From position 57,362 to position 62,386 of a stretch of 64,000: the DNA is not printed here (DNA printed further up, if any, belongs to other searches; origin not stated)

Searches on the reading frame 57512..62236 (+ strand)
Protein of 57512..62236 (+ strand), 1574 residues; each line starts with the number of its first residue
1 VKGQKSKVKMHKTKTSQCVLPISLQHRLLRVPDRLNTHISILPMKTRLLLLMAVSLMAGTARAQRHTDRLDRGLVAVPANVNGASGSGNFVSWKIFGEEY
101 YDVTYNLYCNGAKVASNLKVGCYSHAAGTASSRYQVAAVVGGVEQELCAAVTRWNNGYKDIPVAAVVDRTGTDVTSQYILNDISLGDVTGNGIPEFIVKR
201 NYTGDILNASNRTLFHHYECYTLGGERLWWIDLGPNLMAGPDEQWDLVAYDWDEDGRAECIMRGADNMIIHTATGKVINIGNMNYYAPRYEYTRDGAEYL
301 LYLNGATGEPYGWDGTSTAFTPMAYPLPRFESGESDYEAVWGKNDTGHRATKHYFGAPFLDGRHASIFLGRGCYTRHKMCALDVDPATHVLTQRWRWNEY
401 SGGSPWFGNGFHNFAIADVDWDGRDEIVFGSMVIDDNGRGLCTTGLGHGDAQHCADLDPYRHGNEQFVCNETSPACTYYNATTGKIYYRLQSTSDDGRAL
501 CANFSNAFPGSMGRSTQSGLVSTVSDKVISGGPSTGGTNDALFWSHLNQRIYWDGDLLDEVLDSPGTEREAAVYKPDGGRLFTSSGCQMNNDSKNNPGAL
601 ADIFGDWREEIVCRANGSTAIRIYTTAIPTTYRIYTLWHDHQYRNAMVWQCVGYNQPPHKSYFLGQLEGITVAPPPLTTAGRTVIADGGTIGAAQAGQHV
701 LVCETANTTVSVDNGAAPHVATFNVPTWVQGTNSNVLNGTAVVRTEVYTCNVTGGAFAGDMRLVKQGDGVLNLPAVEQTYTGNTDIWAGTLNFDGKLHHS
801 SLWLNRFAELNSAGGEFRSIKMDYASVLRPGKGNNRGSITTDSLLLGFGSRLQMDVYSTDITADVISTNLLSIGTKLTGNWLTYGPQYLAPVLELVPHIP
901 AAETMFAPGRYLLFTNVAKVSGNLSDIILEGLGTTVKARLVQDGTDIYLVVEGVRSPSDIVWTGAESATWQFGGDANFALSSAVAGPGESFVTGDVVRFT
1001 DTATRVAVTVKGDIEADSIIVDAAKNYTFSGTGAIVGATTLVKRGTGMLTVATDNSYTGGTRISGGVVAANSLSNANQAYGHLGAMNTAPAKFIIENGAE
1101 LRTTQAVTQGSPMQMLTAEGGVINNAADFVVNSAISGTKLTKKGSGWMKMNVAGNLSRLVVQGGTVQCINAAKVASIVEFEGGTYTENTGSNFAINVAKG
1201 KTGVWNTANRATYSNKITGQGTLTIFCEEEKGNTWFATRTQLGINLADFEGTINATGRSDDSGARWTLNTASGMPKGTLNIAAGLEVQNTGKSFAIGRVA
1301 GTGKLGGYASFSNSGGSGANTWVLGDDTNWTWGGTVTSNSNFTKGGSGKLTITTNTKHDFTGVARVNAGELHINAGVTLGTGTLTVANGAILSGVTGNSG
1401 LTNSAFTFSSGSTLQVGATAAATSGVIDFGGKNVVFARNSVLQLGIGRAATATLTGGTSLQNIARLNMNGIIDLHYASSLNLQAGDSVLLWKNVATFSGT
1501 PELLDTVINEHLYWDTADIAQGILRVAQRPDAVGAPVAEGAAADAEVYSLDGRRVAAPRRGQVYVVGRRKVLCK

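Call 31: search_protein_families(library=pfam, proteins=[window:57512-62236:+])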
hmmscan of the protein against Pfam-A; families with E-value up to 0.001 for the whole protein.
window:57512-62236:+ (1574 aa): 3 families
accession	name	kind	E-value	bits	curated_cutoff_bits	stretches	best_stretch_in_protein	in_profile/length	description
PF21348.3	RGL11_C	-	6.7e-105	352.1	27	1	158-666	1-482/490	Rhamnogalacturonan lyase family 11, C-terminal domain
PF18370.7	RGI_lyase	-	3.3e-21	75.9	27.8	1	66-154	2-86/86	Rhamnogalacturonan I lyases beta-sheet domain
PF12951.13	PATR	-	1.8e-14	53.9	27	2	1041-1069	1-29/30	Passenger-associated-transport-repeat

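Call 75: find_encoding_contigs(protein=window:57512-62236:+, flank=10000, max_places=4)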
Protein window:57512-62236:+ (1574 aa): no gene with exactly this product is on record in the collection.
